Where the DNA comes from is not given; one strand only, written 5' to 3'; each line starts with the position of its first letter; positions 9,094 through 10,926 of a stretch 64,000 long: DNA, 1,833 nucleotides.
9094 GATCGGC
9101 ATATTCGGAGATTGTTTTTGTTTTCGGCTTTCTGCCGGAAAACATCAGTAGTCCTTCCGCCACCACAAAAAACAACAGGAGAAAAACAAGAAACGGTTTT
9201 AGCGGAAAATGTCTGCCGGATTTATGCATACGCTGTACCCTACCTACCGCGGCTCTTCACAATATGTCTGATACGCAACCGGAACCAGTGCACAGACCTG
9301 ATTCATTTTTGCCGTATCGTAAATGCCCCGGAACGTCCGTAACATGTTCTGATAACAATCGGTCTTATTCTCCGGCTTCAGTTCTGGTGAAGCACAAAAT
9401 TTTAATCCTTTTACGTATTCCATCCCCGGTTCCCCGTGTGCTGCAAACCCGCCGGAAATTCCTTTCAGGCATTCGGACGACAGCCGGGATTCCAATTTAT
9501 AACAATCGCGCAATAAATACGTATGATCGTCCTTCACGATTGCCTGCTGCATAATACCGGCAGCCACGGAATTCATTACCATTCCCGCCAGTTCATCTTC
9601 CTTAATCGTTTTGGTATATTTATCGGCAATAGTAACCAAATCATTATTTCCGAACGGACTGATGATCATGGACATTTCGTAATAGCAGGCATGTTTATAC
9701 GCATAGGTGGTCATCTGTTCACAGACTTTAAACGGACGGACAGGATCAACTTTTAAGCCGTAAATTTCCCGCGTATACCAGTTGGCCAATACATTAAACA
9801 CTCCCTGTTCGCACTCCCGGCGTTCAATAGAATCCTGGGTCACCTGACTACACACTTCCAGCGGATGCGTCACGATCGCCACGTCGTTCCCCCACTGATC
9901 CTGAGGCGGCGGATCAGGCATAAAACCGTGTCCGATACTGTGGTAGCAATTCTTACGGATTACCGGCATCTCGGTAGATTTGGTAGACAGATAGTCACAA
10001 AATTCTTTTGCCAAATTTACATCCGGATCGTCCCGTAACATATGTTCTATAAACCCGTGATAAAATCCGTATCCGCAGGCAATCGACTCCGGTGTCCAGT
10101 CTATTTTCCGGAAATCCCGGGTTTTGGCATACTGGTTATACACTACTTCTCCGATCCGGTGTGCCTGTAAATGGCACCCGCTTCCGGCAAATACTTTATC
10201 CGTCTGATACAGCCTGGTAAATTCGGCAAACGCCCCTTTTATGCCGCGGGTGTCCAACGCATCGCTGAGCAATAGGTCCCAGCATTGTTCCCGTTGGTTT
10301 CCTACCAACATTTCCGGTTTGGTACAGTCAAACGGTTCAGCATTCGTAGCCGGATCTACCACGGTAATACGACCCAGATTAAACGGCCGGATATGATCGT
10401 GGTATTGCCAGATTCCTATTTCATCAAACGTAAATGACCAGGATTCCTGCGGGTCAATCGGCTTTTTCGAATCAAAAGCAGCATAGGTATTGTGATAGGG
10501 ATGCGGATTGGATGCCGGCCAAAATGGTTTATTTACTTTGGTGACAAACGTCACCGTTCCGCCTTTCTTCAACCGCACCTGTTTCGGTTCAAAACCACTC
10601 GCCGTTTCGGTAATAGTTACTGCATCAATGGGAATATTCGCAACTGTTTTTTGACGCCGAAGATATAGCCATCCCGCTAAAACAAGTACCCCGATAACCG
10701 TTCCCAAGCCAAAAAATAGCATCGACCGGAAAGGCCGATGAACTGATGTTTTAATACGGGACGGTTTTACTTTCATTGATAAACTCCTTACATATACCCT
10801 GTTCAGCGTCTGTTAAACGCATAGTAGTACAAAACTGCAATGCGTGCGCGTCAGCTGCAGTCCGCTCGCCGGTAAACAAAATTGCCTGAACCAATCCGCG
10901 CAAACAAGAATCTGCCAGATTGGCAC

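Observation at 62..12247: Cupredoxin_1-like N-domains with the copper Cys/His/Met ligands replaced by HPxH and YHDH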

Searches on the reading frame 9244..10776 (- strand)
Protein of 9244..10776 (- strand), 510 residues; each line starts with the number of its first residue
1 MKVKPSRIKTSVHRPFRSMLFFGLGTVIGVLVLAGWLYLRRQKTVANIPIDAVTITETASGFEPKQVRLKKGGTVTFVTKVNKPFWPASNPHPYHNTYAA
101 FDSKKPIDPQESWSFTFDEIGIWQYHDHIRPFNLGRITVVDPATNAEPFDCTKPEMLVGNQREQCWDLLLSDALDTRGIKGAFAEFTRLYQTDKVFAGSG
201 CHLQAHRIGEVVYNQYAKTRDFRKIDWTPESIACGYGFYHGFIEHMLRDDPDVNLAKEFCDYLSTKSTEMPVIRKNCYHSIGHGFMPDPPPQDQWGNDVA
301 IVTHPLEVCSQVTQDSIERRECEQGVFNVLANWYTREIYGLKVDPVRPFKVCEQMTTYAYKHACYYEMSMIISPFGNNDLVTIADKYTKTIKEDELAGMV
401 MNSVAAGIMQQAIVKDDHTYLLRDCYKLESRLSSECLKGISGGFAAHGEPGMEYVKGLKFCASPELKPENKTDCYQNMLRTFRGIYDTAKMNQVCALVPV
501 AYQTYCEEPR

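Call 3: search_protein_families(library=pfam, proteins=[window:9244-10776:-], max_evalue=1)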
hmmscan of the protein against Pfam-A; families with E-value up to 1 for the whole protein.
window:9244-10776:- (510 aa): 2 families
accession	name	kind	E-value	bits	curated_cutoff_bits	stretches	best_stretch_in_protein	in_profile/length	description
PF13473.12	Cupredoxin_1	-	0.015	15.7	27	1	30-139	2-104/104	Cupredoxin-like domain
PF18910.5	DUF5665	-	0.13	12.8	27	1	20-50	14-43/56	Domain of unknown function (DUF5665)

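Call 4: search_protein_families(library=ncbifam, proteins=[window:9244-10776:-], max_evalue=1)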
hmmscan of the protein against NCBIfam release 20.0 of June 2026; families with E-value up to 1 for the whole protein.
window:9244-10776:- (510 aa): 3 families
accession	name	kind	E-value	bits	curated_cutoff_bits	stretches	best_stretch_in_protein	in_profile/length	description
TIGR02375.1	pseudoazurin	equivalog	0.0024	17.6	109.85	1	59-126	9-71/116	pseudoazurin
TIGR02656.1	cyanin_plasto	equivalog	0.023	15.1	87.85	1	59-126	11-83/99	plastocyanin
TIGR02657.1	amicyanin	equivalog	0.038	14.4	110.2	1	62-139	8-82/83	amicyanin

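Call 10: find_homologous_proteins(query=window:9244-10776:-, max_evalue=0.001)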
Query window:9244-10776:- (510 aa): 153 proteins with E <= 0.001 among 5545 candidates; the best 120 are listed.
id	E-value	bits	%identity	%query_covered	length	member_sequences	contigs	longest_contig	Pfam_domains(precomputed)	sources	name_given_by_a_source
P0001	0.0e+0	1225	100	100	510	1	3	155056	-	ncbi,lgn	-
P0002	5.6e-296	1000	80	100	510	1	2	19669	-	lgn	-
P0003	5.2e-251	852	69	98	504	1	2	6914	-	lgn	-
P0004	1.7e-182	626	52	99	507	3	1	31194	-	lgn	-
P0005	8.3e-180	617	53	90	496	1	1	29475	-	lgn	-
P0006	2.0e-176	606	52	94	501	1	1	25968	-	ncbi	-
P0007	7.1e-144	498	45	99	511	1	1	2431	-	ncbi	-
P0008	9.6e-135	468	43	96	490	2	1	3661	PF13473.13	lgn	-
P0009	1.2e-133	465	45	89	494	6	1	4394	PF13473.13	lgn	-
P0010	1.1e-132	462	47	87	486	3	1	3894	-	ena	-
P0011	3.4e-132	460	43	89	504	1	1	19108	PF13473.13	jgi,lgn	jgi:plastocyanin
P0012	1.3e-131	458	44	90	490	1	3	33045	-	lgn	-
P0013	3.4e-129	450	44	87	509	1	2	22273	-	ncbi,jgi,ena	-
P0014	4.0e-129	450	45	89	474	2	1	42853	-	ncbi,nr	ncbi:MAG: hypothetical protein O3C23_00630, partial [bacterium]|nr:hypothetical protein [bacterium]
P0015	3.5e-127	443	43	89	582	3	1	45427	PF13473.13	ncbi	-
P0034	8.3e-118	412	40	94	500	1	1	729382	PF13473.13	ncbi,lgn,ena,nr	ncbi:MAG: cupredoxin domain-containing protein [Patescibacteria group bacterium]|nr:cupredoxin domai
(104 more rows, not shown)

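Call 26: search_solved_structures(query=A2, max_evalue=1, show_alignments=5)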
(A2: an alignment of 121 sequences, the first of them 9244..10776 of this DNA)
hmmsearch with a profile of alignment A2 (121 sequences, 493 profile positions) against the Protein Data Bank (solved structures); distinct sequences matched with E-value up to 1: 81 (the best 60 are shown).
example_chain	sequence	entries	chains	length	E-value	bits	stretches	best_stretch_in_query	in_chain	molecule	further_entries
1sfd_A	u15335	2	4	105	4.5e-06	28.9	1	40-128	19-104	Amicyanin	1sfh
1sf3_A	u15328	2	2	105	7.1e-06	28.2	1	40-128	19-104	Amicyanin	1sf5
4p5r_A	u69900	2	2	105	1e-05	27.7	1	40-128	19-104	Amicyanin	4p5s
9cck_A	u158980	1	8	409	1e-05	27.7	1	49-128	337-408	Copper-containing nitrite reductase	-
2qdv_A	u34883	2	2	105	1.6e-05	27.1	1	40-128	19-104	Amicyanin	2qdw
1mda_A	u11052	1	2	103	2e-05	26.8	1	40-128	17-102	AMICYANIN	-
1aac_A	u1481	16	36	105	2.1e-05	26.7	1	40-128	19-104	AMICYANIN | PROTEIN (AMICYANIN)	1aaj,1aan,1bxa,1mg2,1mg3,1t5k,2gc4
3ie9_A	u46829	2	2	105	2.6e-05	26.4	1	40-128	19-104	Amicyanin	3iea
2idq_A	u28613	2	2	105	2.7e-05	26.3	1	40-128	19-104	Amicyanin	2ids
2idt_A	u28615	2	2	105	3.9e-05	25.8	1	40-128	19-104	Amicyanin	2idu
3rym_A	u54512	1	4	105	4.2e-05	25.7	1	40-128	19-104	Amicyanin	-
2gb2_A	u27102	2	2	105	5.3e-05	25.4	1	40-128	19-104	Amicyanin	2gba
3ply_A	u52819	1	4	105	0.00016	23.7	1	40-128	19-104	Amicyanin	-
6hbe_A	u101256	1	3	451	0.00018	23.7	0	97-134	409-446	Copper-containing nitrite reductase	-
1aoz_A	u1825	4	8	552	0.013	17.4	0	95-122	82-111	ASCORBATE OXIDASE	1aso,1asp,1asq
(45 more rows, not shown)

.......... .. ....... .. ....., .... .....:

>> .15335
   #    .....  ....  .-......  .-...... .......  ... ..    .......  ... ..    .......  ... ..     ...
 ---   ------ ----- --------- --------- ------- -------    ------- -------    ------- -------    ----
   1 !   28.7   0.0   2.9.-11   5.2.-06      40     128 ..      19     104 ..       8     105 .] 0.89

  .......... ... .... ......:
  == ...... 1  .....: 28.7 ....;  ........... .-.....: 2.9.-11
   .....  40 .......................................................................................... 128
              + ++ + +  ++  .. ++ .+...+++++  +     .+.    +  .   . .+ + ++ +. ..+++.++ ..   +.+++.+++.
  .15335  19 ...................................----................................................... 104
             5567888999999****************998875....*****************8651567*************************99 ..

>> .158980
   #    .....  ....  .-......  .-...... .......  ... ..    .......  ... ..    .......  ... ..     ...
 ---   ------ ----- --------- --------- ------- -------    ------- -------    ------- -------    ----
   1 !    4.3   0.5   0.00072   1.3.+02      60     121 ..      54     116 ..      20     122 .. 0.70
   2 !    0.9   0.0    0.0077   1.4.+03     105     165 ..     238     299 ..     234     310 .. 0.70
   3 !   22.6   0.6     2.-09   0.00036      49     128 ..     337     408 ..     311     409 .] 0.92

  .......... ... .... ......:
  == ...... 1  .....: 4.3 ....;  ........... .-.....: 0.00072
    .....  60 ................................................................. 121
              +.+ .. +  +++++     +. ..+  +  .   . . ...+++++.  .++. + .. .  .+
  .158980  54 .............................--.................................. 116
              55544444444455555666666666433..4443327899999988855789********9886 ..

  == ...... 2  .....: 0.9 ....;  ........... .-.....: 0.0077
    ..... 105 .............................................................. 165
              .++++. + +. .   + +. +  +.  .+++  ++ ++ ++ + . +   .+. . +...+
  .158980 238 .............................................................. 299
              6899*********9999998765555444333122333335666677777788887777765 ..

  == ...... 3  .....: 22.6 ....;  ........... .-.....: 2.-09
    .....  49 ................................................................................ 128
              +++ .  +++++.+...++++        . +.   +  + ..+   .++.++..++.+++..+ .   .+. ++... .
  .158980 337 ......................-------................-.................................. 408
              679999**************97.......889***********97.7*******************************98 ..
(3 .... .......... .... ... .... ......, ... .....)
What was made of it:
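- Closest known: Single-domain type-1 cupredoxins of the amicyanin / Cupredoxin_1. Same: Best sequence relatives: amicyanin E 4.5e-6 (call 26).
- Family profile vs PDB: amicyanin E 4.5e-6 (call 26).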

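Call 28: predict_structure(alignment_id=A2)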
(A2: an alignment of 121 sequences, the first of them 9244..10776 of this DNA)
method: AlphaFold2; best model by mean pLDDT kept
length: 510 residues; sequences in the alignment: 121
mean_pLDDT: 94.0   pTM: 0.89
mean pLDDT of the five models: 94.0, 93.2, 93.1, 93.0, 91.9
residues with pLDDT >= 90: 464; 70-90: 24; 50-70: 14; < 50: 8
segments of 3 or more residues with pLDDT < 50: 10-14
pLDDT, mean of each block of 10 residues (from residue 1): 52 51 88 93 82 97 96 98 96 91 97 98 95 95 93 92 94 96 97 95 95 95 96 94 96 98 95 96 96 98 98 98 98 96 98 98 98 98 98 98 98 97 98 98 96 97 98 97 93 98 91
secondary structure, 60 per line:
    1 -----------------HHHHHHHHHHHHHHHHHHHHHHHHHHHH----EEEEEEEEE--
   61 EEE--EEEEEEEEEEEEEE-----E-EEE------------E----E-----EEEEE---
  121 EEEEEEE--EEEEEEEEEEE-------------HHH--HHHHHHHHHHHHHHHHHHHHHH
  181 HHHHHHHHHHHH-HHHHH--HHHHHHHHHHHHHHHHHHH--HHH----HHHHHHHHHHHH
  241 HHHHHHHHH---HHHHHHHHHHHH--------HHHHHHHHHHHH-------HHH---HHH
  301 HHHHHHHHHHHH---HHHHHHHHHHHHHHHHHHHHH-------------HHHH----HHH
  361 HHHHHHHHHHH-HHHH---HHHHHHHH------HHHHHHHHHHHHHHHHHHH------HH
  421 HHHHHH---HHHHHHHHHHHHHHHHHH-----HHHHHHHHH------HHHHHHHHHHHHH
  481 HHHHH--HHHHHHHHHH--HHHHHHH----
elements in order: H18-45 E50-58 E61-63 E66-79 E87-89 E113-117 E121-127 E130-140 H159-192 H194-198 H201-219 H229-249 H253-264 H273-284 H298-312 H316-336 H350-353 H358-371 H373-376 H380-387 H394-412 H419-426 H430-447 H453-461 H468-485 H488-497 H500-506
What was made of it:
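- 10348..10629 (-): Cys-less cupredoxin N-domain of gene 9244-10776 (aa 50-143). This is the modelled copy. AF2 model pLDDT 94 with beta strands 50-140 (call 28).
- On Cupredoxin fold superfamily: AF2 model pLDDT 94 (call 28).
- AF2 model pLDDT 94, pTM 0.89 (call 28). N-terminal TM helix 18-45 (call 28).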

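Call 32: fold_search(model_id=the predicted structure, library=pdb)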
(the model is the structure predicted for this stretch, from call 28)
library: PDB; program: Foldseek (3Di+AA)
matches with E <= 10: 851; with E <= 0.001: 21
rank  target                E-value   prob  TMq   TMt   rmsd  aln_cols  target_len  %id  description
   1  5fc9_A                1.3e-04  1.00  0.15  0.75   2.8        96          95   22  Novel Purple Cupredoxin from Nitrosopumilus maritimus (released 2016-05-11)
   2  2ux6                  3.0e-04  1.00  0.15  0.54   7.3       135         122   18  Pseudoazurin with engineered amicyanin ligand loop, oxidized form, pH 7.5 (released 2007-08-21)
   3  2plt                  4.1e-04  1.00  0.15  0.72   3.5       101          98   26  STRUCTURE DETERMINATION OF PLASTOCYANIN FROM A CRYSTAL SPECIMEN WITH HEMIHEDRAL TWINNING FRACTION OF ONE-HALF (released 1993-10-31)
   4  3bqv                  5.0e-04  1.00  0.16  0.69   3.7       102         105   24  Crystal Structure of the double mutant D44A D45A Plastocyanin from Phormidium laminosum (released 2009-01-06)
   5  1baw_A                5.0e-04  1.00  0.16  0.68   3.8       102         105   24  PLASTOCYANIN FROM PHORMIDIUM LAMINOSUM (released 1999-03-02)
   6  2idq                  5.0e-04  1.00  0.16  0.69   5.5        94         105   23  Structure of M98A mutant of amicyanin, Cu(II) (released 2007-03-13)
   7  3cvd_A                5.4e-04  1.00  0.16  0.68   3.9       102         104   24  Regulation of Protein Function: Crystal Packing Interfaces and Conformational Dimerization (released 2008-07-08)
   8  2w88_A                5.7e-04  1.00  0.16  0.69   3.7       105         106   24  Plastocyanin variant with N-terminal Methionine - open structure (released 2009-10-27)
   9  1pcs                  5.9e-04  1.00  0.16  0.74   3.0        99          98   25  THE 2.15 A CRYSTAL STRUCTURE OF A TRIPLE MUTANT PLASTOCYANIN FROM THE CYANOBACTERIUM SYNECHOCYSTIS SP. PCC 6803 (released 1997-12-17)
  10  3rym_A                5.9e-04  1.00  0.16  0.70   5.5        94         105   23  Structure of Oxidized M98K mutant of Amicyanin (released 2011-11-23)
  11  3cvb_A                6.4e-04  1.00  0.16  0.69   3.6       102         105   24  Regulation of Protein Function: Crystal Packing Interfaces and Conformational Dimerization (released 2008-07-08)
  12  4p5r                  7.0e-04  1.00  0.16  0.71   5.2        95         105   22  Structure of oxidized W45Y mutant of amicyanin (released 2014-04-23)
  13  1sfd_A                7.0e-04  1.00  0.15  0.69   5.4        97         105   21  oxidized form of amicyanin mutant P94F (released 2004-07-27)
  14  4r0o_A                7.0e-04  1.00  0.16  0.69   3.8       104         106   23  Crystal structure of PEGylated plastocyanin at 4.2 A resolution (released 2015-10-07)
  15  4bwu_A                7.3e-04  1.00  0.15  0.53   7.2       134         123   18  Three-dimensional structure of the K109A mutant of Paracoccus pantotrophus pseudoazurin at pH 5.5 (released 2014-07-16)
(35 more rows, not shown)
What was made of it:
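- On Cupredoxin fold superfamily: Foldseek target TM 0.7-0.78 (call 32).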

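Call 61: find_encoding_contigs(protein=P0001, flank=500, max_places=3)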
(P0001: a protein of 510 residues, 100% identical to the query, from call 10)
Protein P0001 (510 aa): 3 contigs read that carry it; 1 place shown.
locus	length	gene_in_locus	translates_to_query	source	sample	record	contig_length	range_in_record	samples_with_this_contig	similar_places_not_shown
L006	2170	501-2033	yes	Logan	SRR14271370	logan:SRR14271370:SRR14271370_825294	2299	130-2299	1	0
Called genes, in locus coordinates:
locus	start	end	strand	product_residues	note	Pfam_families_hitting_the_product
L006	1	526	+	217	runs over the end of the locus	?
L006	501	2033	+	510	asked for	-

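Call 62: find_encoding_contigs(protein=P0034, flank=10000, max_places=1)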
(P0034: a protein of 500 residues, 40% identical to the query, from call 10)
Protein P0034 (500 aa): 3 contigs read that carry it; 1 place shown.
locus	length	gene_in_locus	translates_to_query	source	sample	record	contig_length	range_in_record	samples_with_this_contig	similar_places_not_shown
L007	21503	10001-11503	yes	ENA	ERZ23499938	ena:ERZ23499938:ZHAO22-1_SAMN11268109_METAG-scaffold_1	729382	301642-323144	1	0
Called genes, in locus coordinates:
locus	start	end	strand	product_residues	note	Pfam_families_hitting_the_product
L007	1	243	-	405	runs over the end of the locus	-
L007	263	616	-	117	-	PF12840:HTH_20 (weak), PF01022:HTH_5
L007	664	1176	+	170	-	-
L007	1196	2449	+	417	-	-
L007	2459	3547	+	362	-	-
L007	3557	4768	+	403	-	-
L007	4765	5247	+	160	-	-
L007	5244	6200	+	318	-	-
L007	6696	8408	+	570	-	PF02543:Carbam_trans_N, PF16861:Carbam_trans_C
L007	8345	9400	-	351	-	PF13472:Lipase_GDSL_2 (faint), PF00657:Lipase_GDSL (faint)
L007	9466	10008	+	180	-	-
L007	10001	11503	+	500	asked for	PF13473:Cupredoxin_1 (weak)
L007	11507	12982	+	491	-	PF13473:Cupredoxin_1 (weak)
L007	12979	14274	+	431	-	-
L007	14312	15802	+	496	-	-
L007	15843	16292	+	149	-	-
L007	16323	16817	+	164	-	-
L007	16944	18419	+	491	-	-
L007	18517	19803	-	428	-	-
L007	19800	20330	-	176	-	-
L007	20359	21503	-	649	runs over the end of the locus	-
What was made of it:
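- In L007 an ArsR/HTH_5 regulator lies divergent from the array (call 62).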
